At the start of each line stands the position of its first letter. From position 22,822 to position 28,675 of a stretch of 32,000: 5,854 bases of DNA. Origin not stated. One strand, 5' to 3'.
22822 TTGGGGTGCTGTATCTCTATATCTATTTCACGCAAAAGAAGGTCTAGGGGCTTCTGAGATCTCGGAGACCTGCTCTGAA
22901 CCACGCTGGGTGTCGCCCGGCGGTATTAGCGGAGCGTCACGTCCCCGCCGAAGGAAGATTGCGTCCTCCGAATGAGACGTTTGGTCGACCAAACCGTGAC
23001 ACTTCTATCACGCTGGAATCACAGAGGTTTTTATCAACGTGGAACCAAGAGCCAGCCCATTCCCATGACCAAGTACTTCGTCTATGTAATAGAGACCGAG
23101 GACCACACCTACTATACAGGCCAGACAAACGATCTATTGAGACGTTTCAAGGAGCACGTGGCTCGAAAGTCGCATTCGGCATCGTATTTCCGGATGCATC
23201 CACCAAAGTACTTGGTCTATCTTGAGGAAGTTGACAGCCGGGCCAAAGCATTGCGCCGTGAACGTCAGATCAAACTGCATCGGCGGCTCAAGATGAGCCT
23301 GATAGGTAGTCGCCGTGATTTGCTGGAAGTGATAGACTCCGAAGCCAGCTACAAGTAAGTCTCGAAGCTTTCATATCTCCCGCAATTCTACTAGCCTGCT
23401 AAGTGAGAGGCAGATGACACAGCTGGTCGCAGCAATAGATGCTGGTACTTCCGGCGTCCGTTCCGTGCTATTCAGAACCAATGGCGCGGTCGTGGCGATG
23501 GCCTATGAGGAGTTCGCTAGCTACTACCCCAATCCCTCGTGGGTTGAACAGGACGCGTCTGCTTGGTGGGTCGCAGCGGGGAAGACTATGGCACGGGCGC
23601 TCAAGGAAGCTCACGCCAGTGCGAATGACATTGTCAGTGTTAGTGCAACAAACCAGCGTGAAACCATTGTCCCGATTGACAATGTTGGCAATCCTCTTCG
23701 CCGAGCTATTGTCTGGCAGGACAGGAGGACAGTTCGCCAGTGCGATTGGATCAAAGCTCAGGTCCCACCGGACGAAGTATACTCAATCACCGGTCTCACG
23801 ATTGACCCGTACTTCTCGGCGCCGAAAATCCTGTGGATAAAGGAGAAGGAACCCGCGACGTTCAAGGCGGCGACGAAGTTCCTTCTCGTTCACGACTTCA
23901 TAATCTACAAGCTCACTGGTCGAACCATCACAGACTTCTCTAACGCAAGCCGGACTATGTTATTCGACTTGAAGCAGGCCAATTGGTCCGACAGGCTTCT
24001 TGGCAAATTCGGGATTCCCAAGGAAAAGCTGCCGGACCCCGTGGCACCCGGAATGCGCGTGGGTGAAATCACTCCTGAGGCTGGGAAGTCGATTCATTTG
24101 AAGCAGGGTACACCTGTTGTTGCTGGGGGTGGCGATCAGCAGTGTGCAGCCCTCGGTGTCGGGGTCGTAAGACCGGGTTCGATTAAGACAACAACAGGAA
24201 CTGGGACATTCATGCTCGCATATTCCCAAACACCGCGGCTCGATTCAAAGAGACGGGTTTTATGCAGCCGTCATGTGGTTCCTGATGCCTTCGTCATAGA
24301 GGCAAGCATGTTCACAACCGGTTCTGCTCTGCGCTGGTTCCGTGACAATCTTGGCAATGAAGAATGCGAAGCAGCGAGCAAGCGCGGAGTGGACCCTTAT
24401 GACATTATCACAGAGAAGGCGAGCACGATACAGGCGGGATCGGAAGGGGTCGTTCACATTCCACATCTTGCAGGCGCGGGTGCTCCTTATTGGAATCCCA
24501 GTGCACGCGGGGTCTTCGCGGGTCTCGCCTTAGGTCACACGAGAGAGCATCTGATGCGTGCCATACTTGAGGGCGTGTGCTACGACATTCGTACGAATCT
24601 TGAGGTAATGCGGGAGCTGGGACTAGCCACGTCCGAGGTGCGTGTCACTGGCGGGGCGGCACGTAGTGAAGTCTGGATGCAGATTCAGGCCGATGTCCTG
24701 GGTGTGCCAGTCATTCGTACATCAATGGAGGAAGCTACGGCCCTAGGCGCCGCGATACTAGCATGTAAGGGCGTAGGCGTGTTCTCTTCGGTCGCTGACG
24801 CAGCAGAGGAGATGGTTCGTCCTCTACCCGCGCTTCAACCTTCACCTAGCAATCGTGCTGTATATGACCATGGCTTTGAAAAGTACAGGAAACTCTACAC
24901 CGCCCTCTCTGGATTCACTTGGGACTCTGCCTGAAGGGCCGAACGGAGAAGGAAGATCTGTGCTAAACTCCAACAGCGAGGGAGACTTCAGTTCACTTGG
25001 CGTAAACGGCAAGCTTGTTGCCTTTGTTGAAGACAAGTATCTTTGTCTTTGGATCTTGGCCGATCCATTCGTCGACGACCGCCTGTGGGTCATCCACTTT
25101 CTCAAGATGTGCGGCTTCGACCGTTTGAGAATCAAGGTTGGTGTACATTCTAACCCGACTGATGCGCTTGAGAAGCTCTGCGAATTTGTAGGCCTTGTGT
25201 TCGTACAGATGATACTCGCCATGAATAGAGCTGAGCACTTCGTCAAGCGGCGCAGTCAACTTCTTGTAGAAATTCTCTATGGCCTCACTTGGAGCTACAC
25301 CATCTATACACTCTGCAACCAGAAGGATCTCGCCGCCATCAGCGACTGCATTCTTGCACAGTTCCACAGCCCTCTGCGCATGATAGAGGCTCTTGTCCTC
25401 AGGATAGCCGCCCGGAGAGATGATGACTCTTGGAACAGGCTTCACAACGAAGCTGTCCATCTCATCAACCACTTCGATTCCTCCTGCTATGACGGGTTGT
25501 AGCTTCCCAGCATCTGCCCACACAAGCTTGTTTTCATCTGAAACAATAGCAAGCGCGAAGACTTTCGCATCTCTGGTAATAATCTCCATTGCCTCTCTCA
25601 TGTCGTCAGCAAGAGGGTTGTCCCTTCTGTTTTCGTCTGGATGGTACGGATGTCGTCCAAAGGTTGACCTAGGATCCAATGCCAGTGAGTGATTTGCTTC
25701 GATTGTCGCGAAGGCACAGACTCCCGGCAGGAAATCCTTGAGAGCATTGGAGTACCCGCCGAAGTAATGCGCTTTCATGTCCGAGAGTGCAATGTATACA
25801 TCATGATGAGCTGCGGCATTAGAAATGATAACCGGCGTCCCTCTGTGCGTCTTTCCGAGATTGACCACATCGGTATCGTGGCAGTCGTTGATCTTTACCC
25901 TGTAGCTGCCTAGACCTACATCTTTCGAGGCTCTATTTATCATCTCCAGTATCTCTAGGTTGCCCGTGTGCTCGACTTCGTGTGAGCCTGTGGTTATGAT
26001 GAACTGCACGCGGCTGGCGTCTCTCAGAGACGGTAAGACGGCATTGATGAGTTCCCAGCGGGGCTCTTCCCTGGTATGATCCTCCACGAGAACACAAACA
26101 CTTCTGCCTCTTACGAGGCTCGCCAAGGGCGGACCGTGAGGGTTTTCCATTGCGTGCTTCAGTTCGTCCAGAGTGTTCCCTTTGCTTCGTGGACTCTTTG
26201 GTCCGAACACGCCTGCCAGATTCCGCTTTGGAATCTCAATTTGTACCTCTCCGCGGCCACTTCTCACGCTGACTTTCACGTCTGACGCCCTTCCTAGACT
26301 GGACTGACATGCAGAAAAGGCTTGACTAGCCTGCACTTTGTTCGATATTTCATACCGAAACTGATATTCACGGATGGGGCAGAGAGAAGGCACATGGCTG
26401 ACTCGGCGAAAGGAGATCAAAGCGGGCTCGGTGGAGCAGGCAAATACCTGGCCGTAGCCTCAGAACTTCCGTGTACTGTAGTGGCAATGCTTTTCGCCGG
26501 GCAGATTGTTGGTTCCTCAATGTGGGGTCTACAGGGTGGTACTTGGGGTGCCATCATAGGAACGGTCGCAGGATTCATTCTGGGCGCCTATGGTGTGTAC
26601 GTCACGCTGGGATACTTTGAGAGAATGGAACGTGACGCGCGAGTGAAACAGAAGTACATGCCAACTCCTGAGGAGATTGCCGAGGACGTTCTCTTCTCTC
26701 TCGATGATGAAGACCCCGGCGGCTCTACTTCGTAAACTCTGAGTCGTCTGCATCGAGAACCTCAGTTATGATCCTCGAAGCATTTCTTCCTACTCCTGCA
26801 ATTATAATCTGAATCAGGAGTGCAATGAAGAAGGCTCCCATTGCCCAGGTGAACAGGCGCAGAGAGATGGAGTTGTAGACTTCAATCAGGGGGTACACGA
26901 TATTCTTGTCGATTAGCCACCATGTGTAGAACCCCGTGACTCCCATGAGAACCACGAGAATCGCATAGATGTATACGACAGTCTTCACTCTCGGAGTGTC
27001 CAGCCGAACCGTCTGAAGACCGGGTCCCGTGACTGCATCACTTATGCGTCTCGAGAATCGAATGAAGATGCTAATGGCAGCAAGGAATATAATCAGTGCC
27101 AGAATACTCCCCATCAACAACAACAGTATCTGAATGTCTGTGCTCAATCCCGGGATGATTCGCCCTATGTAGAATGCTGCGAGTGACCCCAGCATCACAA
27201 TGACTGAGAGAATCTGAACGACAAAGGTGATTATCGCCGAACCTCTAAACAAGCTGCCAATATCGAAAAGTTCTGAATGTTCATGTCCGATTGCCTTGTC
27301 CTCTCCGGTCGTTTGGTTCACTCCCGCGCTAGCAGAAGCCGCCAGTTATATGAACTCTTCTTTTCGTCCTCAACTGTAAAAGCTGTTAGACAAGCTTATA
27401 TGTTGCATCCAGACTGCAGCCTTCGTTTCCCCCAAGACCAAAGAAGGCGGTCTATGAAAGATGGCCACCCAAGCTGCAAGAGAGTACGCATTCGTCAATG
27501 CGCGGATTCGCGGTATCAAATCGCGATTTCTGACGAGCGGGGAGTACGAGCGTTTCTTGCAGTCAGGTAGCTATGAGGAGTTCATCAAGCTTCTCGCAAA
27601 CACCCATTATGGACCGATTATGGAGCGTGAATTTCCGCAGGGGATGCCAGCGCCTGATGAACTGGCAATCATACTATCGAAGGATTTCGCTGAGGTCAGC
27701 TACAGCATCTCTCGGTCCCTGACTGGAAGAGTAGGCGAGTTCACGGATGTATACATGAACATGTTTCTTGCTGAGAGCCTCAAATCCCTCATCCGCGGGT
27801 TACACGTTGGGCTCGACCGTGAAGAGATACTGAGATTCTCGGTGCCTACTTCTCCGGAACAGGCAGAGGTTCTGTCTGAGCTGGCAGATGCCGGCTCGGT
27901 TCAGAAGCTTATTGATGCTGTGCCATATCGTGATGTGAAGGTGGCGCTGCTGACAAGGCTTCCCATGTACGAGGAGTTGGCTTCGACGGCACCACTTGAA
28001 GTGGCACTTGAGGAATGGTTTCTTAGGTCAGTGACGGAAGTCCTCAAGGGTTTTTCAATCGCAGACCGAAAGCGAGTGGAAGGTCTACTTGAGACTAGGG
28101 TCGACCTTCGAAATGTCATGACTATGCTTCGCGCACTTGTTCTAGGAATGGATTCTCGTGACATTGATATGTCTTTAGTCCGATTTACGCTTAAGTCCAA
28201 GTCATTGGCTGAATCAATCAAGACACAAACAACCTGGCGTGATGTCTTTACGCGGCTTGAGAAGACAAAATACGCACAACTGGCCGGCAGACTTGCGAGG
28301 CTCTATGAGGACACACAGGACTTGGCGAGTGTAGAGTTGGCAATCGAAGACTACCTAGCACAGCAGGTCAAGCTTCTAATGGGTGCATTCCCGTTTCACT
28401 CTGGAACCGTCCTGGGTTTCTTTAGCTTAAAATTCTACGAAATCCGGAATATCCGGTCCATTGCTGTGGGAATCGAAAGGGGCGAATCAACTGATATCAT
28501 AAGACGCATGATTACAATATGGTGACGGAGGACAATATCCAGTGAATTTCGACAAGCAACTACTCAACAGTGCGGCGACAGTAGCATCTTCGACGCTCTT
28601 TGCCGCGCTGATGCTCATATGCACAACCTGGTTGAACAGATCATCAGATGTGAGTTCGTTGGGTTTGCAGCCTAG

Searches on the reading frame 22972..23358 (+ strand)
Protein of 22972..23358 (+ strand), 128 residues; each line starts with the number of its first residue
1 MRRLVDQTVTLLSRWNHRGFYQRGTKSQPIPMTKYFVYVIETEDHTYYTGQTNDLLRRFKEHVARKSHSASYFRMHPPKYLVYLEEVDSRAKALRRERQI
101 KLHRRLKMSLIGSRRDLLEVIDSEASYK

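Call 5: search_protein_families(library=pfam, proteins=[window:22972-23358:+])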
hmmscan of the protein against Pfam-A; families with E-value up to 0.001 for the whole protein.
window:22972-23358:+ (128 aa): 1 family
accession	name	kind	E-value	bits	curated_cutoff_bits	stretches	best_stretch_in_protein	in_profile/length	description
PF01541.30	GIY-YIG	-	2e-13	50.8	22.6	1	34-105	1-73/78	GIY-YIG catalytic domain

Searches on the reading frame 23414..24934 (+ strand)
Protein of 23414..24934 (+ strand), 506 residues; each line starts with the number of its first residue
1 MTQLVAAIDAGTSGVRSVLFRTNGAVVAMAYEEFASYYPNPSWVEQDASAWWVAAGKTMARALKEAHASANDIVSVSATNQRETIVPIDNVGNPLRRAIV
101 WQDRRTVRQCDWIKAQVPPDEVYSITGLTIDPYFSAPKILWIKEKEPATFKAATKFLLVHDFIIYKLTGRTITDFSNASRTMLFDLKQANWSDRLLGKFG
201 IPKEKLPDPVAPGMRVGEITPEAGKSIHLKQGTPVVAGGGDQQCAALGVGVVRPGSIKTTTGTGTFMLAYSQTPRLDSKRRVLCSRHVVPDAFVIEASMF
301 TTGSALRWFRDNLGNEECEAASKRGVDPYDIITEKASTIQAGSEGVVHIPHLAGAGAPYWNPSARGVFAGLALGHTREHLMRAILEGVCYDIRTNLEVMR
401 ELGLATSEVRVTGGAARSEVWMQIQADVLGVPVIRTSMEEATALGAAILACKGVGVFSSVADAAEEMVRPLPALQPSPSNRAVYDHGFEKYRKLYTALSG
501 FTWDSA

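Call 5: search_protein_families(library=pfam, proteins=[window:23414-24934:+])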
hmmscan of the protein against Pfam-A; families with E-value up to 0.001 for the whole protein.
window:23414-24934:+ (506 aa): 2 families
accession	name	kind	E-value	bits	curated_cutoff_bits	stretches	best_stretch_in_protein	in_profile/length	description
PF00370.27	FGGY_N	-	1.5e-73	247.9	28.8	1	5-248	2-245/245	FGGY family of carbohydrate kinases, N-terminal domain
PF02782.22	FGGY_C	-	1.5e-41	142.8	27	1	259-452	3-196/198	FGGY family of carbohydrate kinases, C-terminal domain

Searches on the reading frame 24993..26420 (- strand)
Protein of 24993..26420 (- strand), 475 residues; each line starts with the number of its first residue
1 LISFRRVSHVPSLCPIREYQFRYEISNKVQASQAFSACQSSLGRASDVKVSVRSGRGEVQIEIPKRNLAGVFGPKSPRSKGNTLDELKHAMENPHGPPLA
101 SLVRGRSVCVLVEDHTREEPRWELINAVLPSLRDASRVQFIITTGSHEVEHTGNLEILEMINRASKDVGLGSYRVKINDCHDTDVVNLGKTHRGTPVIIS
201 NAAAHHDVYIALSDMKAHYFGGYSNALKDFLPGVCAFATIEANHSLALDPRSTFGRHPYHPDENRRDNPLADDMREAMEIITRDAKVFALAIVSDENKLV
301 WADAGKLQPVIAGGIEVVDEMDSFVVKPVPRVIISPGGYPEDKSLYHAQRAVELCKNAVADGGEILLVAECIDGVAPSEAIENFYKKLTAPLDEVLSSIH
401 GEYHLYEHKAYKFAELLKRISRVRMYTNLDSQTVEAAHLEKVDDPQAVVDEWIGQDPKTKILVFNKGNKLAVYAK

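Call 5: search_protein_families(library=pfam, proteins=[window:24993-26420:-])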
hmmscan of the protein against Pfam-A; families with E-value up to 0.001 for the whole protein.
window:24993-26420:- (475 aa): 3 families
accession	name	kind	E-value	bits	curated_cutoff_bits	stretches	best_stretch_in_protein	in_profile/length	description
PF09861.14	Lar_N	-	9.7e-33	113.5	23.3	1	55-253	2-202/204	Lactate racemase N-terminal domain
PF21113.2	LarA_C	-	2.2e-06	28.1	25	1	332-442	9-121/152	Lactate racemase C-terminal domain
PF04015.17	DUF362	-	2.6e-05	24.8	24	1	124-263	22-142/200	Domain of unknown function (DUF362)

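Call 53: search_protein_families(library=ncbifam, proteins=[window:24993-26420:-], max_evalue=0.00001)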
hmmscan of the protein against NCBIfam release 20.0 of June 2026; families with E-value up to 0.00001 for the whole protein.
window:24993-26420:- (475 aa): 4 families
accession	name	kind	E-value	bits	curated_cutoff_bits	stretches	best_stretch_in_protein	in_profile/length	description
NF052593.1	NPN_racem_MAR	equivalog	1.7e-67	227.8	500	1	52-468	3-409/415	nickel-dependent malate racemase, LarAH6 family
NF052595.1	NPN_LarAH5_MAR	equivalog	1.7e-62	211.7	462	1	51-471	2-412/415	nickel-dependent malate racemase, LarAH5 family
NF033504.2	Ni_dep_LarA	equivalog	1.8e-51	175.2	460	1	50-469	2-418/422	nickel-dependent lactate racemase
NF052525.1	NPN_LarAH10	equivalog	3.4e-47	161.1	540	1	50-446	3-397/426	NPN-dependent 2-hydroxyacid racemase, LarAH10 family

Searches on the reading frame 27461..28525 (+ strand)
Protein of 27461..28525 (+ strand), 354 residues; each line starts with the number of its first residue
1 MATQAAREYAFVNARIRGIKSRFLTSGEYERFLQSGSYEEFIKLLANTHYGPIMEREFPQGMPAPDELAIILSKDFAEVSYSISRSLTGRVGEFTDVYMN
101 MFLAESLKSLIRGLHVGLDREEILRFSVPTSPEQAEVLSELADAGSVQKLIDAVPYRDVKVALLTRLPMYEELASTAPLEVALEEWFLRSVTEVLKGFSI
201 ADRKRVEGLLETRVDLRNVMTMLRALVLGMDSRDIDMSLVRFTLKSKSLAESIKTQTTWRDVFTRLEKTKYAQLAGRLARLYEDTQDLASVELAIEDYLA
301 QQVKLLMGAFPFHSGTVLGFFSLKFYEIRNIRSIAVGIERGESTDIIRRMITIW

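Call 5: search_protein_families(library=pfam, proteins=[window:27461-28525:+])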
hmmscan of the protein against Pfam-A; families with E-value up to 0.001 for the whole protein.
window:27461-28525:+ (354 aa): 1 family
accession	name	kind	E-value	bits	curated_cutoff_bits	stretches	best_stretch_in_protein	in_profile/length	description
PF01992.21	vATP-synt_AC39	-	1e-49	170.2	29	1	12-349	1-338/339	ATP synthase (C/AC39) subunit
